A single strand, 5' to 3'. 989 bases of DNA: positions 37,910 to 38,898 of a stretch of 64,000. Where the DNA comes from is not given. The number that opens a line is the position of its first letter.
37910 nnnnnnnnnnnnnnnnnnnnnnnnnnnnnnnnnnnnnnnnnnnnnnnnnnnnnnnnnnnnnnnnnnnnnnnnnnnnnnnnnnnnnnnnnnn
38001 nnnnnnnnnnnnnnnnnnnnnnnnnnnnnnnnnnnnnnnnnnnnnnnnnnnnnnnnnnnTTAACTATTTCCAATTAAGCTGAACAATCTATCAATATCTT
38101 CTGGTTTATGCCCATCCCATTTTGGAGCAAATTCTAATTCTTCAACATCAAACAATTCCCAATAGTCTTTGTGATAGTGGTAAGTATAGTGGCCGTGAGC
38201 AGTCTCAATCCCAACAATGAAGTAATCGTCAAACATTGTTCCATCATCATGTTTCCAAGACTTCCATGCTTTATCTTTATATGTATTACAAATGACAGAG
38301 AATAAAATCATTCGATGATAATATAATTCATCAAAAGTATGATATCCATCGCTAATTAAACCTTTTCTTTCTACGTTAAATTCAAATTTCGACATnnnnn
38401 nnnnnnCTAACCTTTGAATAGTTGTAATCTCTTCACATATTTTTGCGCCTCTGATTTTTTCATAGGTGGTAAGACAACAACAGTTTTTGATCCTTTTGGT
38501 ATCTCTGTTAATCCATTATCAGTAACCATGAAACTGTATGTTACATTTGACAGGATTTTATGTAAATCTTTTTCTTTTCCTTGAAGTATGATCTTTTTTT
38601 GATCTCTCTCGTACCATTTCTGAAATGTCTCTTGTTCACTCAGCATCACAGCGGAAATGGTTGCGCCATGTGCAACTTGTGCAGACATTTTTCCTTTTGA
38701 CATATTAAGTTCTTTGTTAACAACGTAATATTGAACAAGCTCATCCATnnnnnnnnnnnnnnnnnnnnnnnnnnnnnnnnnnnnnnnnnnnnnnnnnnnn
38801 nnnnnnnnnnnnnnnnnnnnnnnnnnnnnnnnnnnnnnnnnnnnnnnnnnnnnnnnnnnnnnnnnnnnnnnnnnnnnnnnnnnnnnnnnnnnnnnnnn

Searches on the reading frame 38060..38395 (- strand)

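Call 75: search_protein_families(library=pfam, proteins=[window:38060-38395:-], max_evalue=0.001)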
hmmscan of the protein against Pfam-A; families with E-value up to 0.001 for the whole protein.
window:38060-38395:- (111 aa): 1 family
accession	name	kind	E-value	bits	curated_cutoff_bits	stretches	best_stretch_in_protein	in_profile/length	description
PF25311.1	WDGH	-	6.6e-46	155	27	1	13-106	2-96/97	WDGH domain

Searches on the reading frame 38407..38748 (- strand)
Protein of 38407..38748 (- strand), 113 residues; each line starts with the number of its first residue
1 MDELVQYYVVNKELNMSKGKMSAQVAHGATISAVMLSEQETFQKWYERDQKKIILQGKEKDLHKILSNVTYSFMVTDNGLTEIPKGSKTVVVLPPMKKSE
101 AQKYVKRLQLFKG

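Call 75: search_protein_families(library=pfam, proteins=[window:38407-38748:-], max_evalue=0.001)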
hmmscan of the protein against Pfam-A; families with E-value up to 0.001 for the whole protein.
window:38407-38748:- (113 aa): 1 family
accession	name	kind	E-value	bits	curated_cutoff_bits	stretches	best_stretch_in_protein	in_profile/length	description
PF01981.21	PTH2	-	6.7e-23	81.5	23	1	5-111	2-115/115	Peptidyl-tRNA hydrolase PTH2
